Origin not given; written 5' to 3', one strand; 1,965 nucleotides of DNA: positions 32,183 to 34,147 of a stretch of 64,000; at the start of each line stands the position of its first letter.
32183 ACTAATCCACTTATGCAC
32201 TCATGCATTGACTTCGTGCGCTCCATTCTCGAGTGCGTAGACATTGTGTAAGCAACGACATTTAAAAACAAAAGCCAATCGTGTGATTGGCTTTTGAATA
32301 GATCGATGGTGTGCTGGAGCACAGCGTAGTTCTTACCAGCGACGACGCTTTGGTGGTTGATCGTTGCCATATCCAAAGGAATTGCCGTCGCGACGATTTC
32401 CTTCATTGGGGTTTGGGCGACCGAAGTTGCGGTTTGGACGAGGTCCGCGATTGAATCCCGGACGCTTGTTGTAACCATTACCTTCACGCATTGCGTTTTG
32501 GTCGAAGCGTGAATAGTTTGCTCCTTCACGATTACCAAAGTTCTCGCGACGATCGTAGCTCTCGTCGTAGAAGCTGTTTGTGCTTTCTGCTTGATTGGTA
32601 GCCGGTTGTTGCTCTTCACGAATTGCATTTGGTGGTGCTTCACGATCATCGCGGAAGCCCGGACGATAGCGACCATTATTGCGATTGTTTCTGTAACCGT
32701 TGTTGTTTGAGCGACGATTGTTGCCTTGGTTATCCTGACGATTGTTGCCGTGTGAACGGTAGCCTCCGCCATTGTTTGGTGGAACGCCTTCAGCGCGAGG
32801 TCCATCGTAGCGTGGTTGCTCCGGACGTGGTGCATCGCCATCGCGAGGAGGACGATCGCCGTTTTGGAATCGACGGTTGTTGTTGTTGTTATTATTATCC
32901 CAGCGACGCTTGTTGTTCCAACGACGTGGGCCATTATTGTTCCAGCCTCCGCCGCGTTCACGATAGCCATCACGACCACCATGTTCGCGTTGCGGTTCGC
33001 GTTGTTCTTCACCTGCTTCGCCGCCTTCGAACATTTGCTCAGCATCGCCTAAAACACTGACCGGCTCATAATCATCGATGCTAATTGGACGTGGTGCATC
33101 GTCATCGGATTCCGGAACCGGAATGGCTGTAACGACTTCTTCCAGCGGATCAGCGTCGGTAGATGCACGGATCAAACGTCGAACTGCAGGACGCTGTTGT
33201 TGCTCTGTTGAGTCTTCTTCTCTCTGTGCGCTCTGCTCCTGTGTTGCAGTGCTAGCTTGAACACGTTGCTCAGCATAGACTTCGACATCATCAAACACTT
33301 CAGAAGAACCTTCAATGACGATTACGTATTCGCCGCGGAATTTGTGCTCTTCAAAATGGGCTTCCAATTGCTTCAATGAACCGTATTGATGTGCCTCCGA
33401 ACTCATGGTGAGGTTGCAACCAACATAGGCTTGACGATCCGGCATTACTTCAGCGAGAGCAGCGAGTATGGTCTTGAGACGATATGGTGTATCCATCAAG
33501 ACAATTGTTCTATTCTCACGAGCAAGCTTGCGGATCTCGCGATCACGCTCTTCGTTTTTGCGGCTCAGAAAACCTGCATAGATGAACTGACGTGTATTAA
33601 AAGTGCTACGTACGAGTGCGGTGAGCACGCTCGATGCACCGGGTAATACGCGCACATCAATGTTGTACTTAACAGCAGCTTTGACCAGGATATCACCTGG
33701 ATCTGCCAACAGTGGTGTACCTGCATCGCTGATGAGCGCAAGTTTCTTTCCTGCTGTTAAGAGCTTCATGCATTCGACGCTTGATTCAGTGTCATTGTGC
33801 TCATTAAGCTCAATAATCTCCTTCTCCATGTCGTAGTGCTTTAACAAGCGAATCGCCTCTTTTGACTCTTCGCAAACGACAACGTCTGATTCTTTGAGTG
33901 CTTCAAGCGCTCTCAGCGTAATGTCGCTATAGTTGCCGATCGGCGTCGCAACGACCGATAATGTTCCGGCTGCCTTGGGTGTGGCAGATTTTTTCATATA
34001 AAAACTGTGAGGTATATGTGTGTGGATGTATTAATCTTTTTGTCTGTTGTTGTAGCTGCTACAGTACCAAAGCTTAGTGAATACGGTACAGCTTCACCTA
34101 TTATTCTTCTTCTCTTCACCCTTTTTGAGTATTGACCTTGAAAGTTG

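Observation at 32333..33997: RsmI rRNA methyltransferase fused to a roughly 320-aa acidic then RG/N/Y-rich intrinsically disordered tail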

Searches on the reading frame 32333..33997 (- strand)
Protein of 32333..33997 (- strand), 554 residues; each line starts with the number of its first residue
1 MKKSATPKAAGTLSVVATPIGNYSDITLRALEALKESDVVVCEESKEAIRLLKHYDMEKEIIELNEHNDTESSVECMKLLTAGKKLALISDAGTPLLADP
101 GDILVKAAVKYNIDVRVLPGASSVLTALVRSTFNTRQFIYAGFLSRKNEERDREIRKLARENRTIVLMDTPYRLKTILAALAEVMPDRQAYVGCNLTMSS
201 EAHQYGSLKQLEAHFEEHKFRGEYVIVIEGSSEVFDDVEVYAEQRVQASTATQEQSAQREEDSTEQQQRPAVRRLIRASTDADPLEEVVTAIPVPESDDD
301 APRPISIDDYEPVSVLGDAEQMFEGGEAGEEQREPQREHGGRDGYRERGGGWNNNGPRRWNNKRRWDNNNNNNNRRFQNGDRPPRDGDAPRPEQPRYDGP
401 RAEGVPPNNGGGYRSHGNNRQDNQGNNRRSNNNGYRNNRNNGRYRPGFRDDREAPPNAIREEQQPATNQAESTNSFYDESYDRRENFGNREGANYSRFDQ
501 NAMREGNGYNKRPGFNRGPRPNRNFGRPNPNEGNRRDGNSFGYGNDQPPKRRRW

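Call 3: search_protein_families(library=pfam, proteins=[window:32333-33997:-], max_evalue=1)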
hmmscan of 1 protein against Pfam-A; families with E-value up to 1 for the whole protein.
window:32333-33997:- (554 aa): 3 families
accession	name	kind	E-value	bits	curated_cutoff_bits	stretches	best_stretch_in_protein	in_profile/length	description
PF00590.25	TP_methylase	-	7e-32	111.5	27.8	1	12-211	1-211/212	Tetrapyrrole (Corrin/Porphyrin) Methylases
PF02296.22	Alpha_adaptin_C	-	0.18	12.4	25.4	1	150-221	24-95/113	Alpha adaptin AP2, C-terminal domain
PF10828.13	DUF2570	-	0.33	11.4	26.6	1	240-277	28-65/108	Protein of unknown function (DUF2570)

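Call 4: search_protein_families(library=ncbifam, proteins=[window:32333-33997:-], max_evalue=1)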
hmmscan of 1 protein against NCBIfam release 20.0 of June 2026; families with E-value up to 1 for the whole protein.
window:32333-33997:- (554 aa): 19 families
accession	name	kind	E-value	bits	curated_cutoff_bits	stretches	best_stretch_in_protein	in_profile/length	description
TIGR00096.1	TIGR00096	equivalog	1.3e-57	195.3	167.9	1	13-234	2-225/275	16S rRNA (cytidine(1402)-2'-O)-methyltransferase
NF011570.0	PRK14994.1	equivalog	3.2e-42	144.8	502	1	6-237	7-241/287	16S rRNA (cytidine(1402)-2'-O)-methyltransferase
NF004455.0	PRK05787.1-3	equivalog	3.2e-11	43.2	258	1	15-213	5-203/221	cobalt-precorrin-7 (C(5))-methyltransferase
TIGR02467.1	CbiE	equivalog_domain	1e-09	38.1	92.9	1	17-213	3-193/204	precorrin-6y C5,15-methyltransferase (decarboxylating) subunit CbiE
NF012022.0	PRK15478.1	equivalog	3.1e-08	33.4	425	1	13-126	2-114/241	precorrin-3B C(17)-methyltransferase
TIGR01469.1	cobA_cysG_Cterm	equivalog_domain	2.5e-07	30.7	185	1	21-229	11-231/238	uroporphyrinogen-III C-methyltransferase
TIGR01466.1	cobJ_cbiH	equivalog_domain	4.2e-07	29.8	246.35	1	13-127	1-114/239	precorrin-3B C(17)-methyltransferase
NF004423.0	PRK05765.1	equivalog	4.2e-06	26.5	332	1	11-130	3-121/247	precorrin-3B C(17)-methyltransferase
TIGR01465.1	cobM_cbiF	equivalog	5.3e-06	25.9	259.65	1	21-231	9-226/247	precorrin-4 C(11)-methyltransferase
NF004460.0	PRK05787.2-3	equivalog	7.2e-06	25.7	291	1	18-212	7-193/207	cobalt-precorrin-7 (C(5))-methyltransferase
NF004790.0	PRK06136.1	subfamily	1.2e-05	25.1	198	1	15-229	8-234/250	uroporphyrinogen-III C-methyltransferase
TIGR01467.1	cobI_cbiL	equivalog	0.00018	21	163.25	1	12-202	2-207/230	precorrin-2 C(20)-methyltransferase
NF007922.1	PRK10637.1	equivalog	0.00024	20.2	400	1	7-228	213-445/450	siroheme synthase CysG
NF004461.0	PRK05787.2-4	equivalog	0.00043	20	187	1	26-214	13-178/191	cobalt-precorrin-7 (C(5))-methyltransferase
NF004459.0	PRK05787.2-2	equivalog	0.0005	19.8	298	1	14-133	5-120/210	cobalt-precorrin-7 (C(5))-methyltransferase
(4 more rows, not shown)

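Call 5: search_solved_structures(query=window:32333-33997:-, max_evalue=0.01, show_alignments=1)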
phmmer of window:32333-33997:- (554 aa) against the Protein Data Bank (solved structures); distinct sequences matched with E-value up to 0.01: 7.
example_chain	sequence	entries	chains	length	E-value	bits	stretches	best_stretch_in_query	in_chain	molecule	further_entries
3kwp_A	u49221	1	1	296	2.7e-38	135.2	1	5-231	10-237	Predicted methyltransferase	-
9pzg_V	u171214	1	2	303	2.5e-34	122.1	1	7-240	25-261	Ribosomal RNA small subunit methyltransferase I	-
5hw4_A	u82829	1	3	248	7.5e-34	120.5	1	11-239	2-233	Ribosomal RNA small subunit methyltransferase I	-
3hh1_A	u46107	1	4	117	1.1e-19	73.8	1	10-121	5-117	Tetrapyrrole methylase family protein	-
1wyz_A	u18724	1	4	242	3.1e-17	65.7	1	41-217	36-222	putative S-adenosylmethionine-dependent methyltransferase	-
3fq6_A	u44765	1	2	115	4.7e-12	48.6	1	121-231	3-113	Methyltransferase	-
3ffy_A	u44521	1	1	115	7.4e-11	44.6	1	121-231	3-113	Putative tetrapyrrole (Corrin/porphyrin) methylase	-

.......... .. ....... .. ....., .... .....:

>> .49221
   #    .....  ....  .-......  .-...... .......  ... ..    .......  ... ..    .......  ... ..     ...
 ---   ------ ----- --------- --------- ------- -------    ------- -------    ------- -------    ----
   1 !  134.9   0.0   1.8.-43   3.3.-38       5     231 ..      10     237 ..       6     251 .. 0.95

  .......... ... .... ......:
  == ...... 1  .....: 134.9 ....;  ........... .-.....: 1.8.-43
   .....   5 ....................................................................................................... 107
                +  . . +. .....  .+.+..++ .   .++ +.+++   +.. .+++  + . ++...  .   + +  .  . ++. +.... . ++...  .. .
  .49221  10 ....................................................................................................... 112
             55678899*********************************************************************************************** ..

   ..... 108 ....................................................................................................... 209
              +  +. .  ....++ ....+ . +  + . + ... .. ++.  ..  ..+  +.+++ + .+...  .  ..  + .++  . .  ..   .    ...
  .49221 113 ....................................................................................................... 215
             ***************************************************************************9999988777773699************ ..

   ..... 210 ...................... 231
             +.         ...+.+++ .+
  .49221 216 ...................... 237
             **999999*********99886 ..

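Call 6: find_homologous_proteins(query=window:32333-33997:-, max_evalue=0.00001)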
Query window:32333-33997:- (554 aa): 4379 proteins with E <= 0.00001 among 8000 candidates; the best 120 are listed.
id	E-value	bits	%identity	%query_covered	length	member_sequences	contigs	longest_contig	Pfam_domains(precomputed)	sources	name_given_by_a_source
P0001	0.0e+0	1253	100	100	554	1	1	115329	PF00590.26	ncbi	-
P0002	1.0e-171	590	53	100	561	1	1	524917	PF00590.26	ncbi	-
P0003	2.5e-125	437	65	56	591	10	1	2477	PF00590.26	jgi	jgi:16S rRNA (cytidine1402-2'-O)-methyltransferase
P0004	1.1e-117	412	65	56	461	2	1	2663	PF00590.26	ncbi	ncbi:MAG: hypothetical protein RL156_16, partial [Bacteroidota bacterium]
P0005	2.6e-110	388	75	45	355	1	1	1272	PF00590.26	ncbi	ncbi:MAG: 16S rRNA (cytidine(1402)-2'-O)-methyltransferase, partial [Candidatus Kapaibacterium sp.]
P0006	3.3e-101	358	44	88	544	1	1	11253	PF00590.26,PF23348.2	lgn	-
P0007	5.0e-99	351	73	41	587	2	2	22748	PF00590.26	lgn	-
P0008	1.9e-95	339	67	42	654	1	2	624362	PF00590.26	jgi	jgi:16S rRNA (cytidine1402-2'-O)-methyltransferase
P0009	4.9e-90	321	63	40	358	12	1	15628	PF00590.26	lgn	-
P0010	5.1e-89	318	62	41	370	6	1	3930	PF00590.26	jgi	jgi:16S rRNA (cytidine1402-2'-O)-methyltransferase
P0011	5.5e-89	317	64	40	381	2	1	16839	PF00590.26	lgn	-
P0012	5.3e-88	314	64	40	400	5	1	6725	PF00590.26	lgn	-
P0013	2.0e-87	312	59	45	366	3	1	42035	PF00590.26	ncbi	-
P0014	2.6e-87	312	64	40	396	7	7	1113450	PF00590.26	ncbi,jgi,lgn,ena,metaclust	metaclust:\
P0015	6.1e-87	311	63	40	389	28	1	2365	PF00590.26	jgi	-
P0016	7.8e-87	310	64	40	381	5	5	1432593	PF00590.26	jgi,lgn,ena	-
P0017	8.0e-87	310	63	40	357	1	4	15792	PF00590.26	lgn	-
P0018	5.4e-86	308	57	45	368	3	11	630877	PF00590.26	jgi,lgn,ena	-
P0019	8.6e-86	307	62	40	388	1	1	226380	PF00590.26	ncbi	-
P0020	4.9e-85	304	62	41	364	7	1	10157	PF00590.26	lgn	-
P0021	1.0e-84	303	62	40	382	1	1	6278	PF00590.26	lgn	-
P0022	5.0e-81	291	56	45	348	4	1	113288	PF00590.26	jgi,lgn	jgi:16S rRNA (cytidine1402-2'-O)-methyltransferase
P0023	3.9e-72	262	52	45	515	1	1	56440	PF00590.26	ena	-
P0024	4.6e-72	262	54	41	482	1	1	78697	PF00590.26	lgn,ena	-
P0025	8.0e-72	261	54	42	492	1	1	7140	PF00590.26,PF02095.22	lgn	-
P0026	1.0e-71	260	57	40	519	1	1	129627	PF00590.26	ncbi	-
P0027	3.5e-71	259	55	41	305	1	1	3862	PF00590.26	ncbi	-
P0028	5.7e-71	258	56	40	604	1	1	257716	PF00590.26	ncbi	-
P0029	1.0e-70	257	51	43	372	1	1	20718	PF00590.26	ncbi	-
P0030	1.6e-70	256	55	40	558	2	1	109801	PF00590.26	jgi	jgi:16S rRNA (cytidine1402-2'-O)-methyltransferase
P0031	2.1e-70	256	53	42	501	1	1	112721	PF00590.26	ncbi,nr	ncbi:MAG: 16S rRNA (cytidine(1402)-2'-O)-methyltransferase [Bacteroidetes bacterium]|nr:16S rRNA (cy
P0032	3.2e-70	255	51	42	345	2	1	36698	PF00590.26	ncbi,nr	ncbi:MAG: 16S rRNA (cytidine(1402)-2'-O)-methyltransferase, partial [bacterium]|nr:16S rRNA (cytidin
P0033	8.9e-69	251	52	41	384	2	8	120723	PF00590.26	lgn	-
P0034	3.4e-68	249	52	40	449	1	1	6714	PF00590.26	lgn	-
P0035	7.1e-68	248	52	41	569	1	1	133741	PF00590.26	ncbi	-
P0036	2.2e-67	246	52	40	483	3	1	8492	PF00590.26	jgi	-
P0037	5.4e-67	245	49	45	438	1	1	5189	PF00590.26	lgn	-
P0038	3.2e-66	242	52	40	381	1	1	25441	PF00590.26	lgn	-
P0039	3.6e-66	242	52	40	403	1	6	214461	PF00590.26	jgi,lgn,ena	-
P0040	5.6e-66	242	52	40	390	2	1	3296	PF00590.26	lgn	-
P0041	6.3e-66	241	57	42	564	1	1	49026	PF00590.26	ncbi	ncbi:MAG: 16S rRNA (cytidine(1402)-2'-O)-methyltransferase [Bacteroidota bacterium]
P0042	1.0e-65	241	51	40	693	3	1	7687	PF00590.26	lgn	-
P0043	2.5e-65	239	58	40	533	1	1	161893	PF00590.26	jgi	jgi:16S rRNA (cytidine1402-2'-O)-methyltransferase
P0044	2.9e-65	239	52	42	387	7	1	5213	PF00590.26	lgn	-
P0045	1.7e-64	237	51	40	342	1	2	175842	PF00590.26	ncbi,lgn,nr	ncbi:MAG: 16S rRNA (cytidine(1402)-2'-O)-methyltransferase [Bacteroidetes bacterium]|nr:MAG: 16S rRN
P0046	1.9e-64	236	52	45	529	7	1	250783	PF00590.26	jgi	jgi:16S rRNA (cytidine1402-2'-O)-methyltransferase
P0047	3.2e-64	236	49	41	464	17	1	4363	PF00590.26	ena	-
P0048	4.1e-64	235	45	48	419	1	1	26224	PF00590.26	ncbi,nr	ncbi:hypothetical protein LBMAG35_11750 [Chlorobiota bacterium]|nr:hypothetical protein LBMAG35_1175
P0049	4.8e-64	235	52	40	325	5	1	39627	PF00590.26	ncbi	ncbi:MAG: 16S rRNA (cytidine(1402)-2'-O)-methyltransferase, partial [Candidatus Kapaibacteriota bact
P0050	1.7e-63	233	52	40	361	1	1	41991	PF00590.26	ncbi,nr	ncbi:MAG: 16S rRNA (cytidine(1402)-2'-O)-methyltransferase [Bacteroidetes bacterium]|nr:16S rRNA (cy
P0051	1.8e-63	233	34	96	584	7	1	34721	PF00590.26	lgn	-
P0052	2.0e-63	233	44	48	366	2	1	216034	PF00590.26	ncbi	ncbi:MAG: 16S rRNA (cytidine(1402)-2'-O)-methyltransferase [Ignavibacteria bacterium]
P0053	2.8e-63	233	48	41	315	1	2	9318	PF00590.26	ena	-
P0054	3.0e-63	232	44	48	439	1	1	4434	PF00590.26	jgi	jgi:16S rRNA (cytidine1402-2'-O)-methyltransferase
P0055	4.0e-63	232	52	40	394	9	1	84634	PF00590.26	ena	-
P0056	5.3e-63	232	50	40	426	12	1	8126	PF00590.26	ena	-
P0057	7.0e-63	231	50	40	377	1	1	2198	PF00590.26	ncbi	ncbi:MAG: 16S rRNA (cytidine(1402)-2'-O)-methyltransferase, partial [Ignavibacteria bacterium]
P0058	7.0e-63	231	44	48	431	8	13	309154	PF00590.26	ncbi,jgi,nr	ncbi:MAG: 16S rRNA (cytidine(1402)-2'-O)-methyltransferase [Ignavibacteria bacterium]|nr:16S rRNA (c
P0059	8.6e-63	231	35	81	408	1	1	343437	PF00590.26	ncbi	-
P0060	8.7e-63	231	50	40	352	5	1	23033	PF00590.26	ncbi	ncbi:MAG: 16S rRNA (cytidine(1402)-2'-O)-methyltransferase, partial [Ignavibacteria bacterium]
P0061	8.8e-63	231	34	80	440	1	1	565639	PF00590.26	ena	-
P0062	1.1e-62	231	50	40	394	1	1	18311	PF00590.26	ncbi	ncbi:MAG: hypothetical protein RLZZ578_88 [Bacteroidota bacterium]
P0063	1.1e-62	231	50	40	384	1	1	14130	PF00590.26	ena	-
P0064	1.2e-62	231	51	40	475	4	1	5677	PF00590.26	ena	-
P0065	1.2e-62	231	35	81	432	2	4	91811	PF00590.26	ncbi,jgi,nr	ncbi:MAG: 16S rRNA (cytidine(1402)-2'-O)-methyltransferase [Ignavibacteria bacterium]|nr:16S rRNA (c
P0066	1.3e-62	230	46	45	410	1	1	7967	PF00590.26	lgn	-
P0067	1.3e-62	230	50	40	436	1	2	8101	PF00590.26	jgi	jgi:16S rRNA (cytidine1402-2'-O)-methyltransferase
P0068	1.6e-62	230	52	40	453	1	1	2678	PF00590.26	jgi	jgi:16S rRNA (cytidine1402-2'-O)-methyltransferase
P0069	2.4e-62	230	52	40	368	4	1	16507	PF00590.26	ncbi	ncbi:MAG: 16S rRNA (cytidine(1402)-2'-O)-methyltransferase, partial [Ignavibacteria bacterium]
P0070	3.8e-62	229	43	48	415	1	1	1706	PF00590.26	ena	-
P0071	5.0e-62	228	52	40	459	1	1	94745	PF00590.26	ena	-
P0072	8.0e-62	228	52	40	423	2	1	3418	PF00590.26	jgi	jgi:16S rRNA (cytidine1402-2'-O)-methyltransferase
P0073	3.9e-61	226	48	41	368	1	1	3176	PF00590.26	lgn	-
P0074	5.1e-61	225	51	39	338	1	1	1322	PF00590.26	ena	-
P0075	1.2e-60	224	51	40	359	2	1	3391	PF00590.26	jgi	jgi:16S rRNA (cytidine1402-2'-O)-methyltransferase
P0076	1.7e-60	223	52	40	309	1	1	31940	PF00590.26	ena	-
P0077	4.9e-60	222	48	40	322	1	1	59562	PF00590.26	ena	-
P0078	1.5e-58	217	46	43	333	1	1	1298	PF00590.26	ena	-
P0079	4.2e-58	215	51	40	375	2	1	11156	PF00590.26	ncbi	ncbi:MAG: 16S rRNA (cytidine(1402)-2'-O)-methyltransferase, partial [Ignavibacteria bacterium]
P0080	9.0e-57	211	49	40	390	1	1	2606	PF00590.26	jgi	jgi:16S rRNA (cytidine1402-2'-O)-methyltransferase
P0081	1.2e-56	211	52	40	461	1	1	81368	PF00590.26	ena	-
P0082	6.5e-56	208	49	40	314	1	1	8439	PF00590.26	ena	-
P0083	3.3e-55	206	40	66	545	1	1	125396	PF00590.26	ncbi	ncbi:MAG: 16S rRNA (cytidine(1402)-2'-O)-methyltransferase [Chloroflexota bacterium]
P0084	5.5e-55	205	38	68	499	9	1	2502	PF00590.26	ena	-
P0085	9.4e-55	204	51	40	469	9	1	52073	PF00590.26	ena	-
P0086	2.8e-53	200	45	46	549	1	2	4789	PF00590.26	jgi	jgi:16S rRNA (cytidine(1402)-2'-O)-methyltransferase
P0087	2.9e-53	200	46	46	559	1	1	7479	PF00590.26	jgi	jgi:16S rRNA (cytidine1402-2'-O)-methyltransferase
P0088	1.6e-51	194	45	46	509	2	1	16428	PF00590.26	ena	-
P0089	3.3e-51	193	46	46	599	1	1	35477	PF00590.26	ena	-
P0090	4.6e-51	192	33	96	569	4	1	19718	PF00590.26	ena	-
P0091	6.6e-51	192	45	46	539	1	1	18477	PF00590.26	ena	-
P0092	3.0e-50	190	38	68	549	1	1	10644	PF00590.26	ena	-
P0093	9.7e-50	188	46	46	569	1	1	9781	PF00590.26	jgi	-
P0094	1.7e-49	187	-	-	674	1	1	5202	PF00590.26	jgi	jgi:16S rRNA (cytidine1402-2'-O)-methyltransferase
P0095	5.1e-49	186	45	46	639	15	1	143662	PF00590.26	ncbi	-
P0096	3.8e-48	183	46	46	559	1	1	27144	PF00590.26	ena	-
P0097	2.0e-47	180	42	41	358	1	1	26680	PF00590.26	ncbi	-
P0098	6.0e-47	179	46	46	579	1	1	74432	PF00590.26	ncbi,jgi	ncbi:MAG: hypothetical protein RL734_87 [Bacteroidota bacterium]|jgi:16S rRNA (cytidine1402-2'-O)-me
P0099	6.7e-47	179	41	40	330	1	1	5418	PF00590.26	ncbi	-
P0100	1.0e-46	178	41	41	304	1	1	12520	PF00590.26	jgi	jgi:16S rRNA (cytidine1402-2'-O)-methyltransferase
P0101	3.0e-45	173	42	40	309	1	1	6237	PF00590.26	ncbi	-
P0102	4.0e-45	173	39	41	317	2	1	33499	PF00590.26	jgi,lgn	jgi:16S rRNA (cytidine1402-2'-O)-methyltransferase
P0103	6.6e-45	172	40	41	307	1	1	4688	PF00590.26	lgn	-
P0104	1.6e-44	171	40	40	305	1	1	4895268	PF00590.26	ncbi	-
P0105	1.8e-44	171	41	41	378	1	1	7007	PF00590.26,PF00293.35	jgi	jgi:16S rRNA (cytidine1402-2'-O)-methyltransferase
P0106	2.3e-44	170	41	40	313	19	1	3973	PF00590.26,PF23016.3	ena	-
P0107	3.3e-44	170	43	44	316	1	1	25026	PF00590.26,PF23016.3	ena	-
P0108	3.8e-44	169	39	44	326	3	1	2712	PF00590.26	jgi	jgi:16S rRNA (cytidine1402-2'-O)-methyltransferase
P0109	4.8e-44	169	41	40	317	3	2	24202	PF00590.26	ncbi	-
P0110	6.4e-44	169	39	39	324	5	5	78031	PF00590.26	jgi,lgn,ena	-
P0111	1.2e-43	168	42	40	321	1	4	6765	PF00590.26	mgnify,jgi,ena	mgnify:CR=1 FL=1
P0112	1.3e-43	168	41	39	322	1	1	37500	PF00590.26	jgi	jgi:16S rRNA (cytidine1402-2'-O)-methyltransferase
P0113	2.5e-43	167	40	42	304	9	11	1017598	PF00590.26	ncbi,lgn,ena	-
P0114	3.2e-43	166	43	41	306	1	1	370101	PF00590.26,PF23016.3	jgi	jgi:16S rRNA (cytidine1402-2'-O)-methyltransferase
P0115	4.0e-43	166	40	40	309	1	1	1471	PF00590.26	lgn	-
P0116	4.2e-43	166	38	42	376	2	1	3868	PF00590.26,PF00293.35,PF14815.13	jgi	jgi:16S rRNA (cytidine1402-2'-O)-methyltransferase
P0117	4.2e-43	166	43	39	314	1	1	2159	PF00590.26,PF23016.3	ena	-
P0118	6.4e-43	165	44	42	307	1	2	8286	PF00590.26,PF23016.3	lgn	-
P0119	1.2e-42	164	40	50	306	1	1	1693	PF00590.26,PF23016.3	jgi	jgi:16S rRNA (cytidine1402-2'-O)-methyltransferase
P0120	1.3e-42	164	40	41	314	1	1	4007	PF00590.26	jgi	jgi:16S rRNA (cytidine1402-2'-O)-methyltransferase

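Call 16: find_related_loci(query=window:32333-33997:-, collection=genome_contigs, flank=4000)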
Query window:32333-33997:- (554 aa) in genome_contigs; peptide patterns used: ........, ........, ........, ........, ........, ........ (x = any residue, [..] = any of these).
41 stretches matched a pattern, but none encodes a relative of the query by tblastn (E <= 1e-3).
